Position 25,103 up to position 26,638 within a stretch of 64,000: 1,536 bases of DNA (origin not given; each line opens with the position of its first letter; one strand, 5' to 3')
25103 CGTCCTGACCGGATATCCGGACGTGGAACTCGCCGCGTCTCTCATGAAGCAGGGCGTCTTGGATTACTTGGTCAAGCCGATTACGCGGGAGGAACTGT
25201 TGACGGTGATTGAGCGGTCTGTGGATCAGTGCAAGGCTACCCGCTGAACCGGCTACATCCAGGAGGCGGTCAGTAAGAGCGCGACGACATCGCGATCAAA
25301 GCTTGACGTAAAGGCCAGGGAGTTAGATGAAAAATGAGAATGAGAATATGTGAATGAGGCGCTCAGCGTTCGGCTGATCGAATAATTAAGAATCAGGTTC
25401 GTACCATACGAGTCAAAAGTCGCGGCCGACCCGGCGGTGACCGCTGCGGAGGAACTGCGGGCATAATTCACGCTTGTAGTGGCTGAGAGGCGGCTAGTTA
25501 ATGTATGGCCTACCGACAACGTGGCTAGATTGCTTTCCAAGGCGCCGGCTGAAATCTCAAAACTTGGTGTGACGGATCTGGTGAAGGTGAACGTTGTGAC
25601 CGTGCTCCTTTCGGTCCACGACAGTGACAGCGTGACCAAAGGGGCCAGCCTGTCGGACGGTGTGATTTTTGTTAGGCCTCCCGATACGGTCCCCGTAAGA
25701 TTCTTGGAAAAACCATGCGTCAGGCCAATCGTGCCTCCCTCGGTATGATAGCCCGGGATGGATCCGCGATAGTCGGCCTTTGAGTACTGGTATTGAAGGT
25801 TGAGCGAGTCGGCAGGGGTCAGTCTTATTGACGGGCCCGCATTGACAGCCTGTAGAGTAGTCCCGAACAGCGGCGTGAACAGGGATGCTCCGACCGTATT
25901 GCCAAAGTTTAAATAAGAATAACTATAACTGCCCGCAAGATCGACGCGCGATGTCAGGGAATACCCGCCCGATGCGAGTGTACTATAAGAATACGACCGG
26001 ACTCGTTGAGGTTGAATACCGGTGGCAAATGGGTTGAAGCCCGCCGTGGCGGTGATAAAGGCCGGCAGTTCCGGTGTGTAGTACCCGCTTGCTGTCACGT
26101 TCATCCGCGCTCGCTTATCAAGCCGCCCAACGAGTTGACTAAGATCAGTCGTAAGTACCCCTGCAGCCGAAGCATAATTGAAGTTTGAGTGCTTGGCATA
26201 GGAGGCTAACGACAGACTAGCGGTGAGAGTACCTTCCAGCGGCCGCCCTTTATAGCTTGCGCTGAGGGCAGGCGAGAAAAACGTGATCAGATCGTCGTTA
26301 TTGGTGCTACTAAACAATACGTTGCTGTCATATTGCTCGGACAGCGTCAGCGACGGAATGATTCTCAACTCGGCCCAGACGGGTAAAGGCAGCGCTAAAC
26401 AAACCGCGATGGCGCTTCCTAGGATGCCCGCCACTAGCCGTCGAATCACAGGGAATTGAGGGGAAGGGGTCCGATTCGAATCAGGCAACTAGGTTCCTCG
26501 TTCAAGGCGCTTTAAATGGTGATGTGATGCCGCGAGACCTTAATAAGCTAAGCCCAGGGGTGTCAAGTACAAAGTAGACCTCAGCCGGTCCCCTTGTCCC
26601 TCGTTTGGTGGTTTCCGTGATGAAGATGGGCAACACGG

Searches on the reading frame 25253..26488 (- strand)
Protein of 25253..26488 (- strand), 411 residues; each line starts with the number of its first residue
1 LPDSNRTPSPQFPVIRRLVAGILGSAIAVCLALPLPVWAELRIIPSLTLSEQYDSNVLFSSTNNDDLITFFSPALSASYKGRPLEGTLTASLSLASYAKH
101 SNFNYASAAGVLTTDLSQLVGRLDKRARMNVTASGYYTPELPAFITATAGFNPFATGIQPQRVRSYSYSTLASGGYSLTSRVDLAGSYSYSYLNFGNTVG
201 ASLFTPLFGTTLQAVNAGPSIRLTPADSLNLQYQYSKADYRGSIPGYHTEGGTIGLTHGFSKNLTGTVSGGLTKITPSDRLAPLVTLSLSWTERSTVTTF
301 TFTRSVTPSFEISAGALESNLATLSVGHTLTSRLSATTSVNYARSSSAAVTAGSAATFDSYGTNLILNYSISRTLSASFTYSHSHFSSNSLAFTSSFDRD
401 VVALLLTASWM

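Call 53: search_protein_families(library=pfam, proteins=[window:25253-26488:-], max_evalue=0.00001)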
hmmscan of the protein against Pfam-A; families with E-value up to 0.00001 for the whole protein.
window:25253-26488:- (411 aa): 1 family
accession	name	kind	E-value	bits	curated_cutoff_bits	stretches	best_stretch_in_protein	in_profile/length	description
PF10082.15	BBP2_2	-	9e-10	38.4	23.7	1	245-407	216-375/378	Putative beta-barrel porin 2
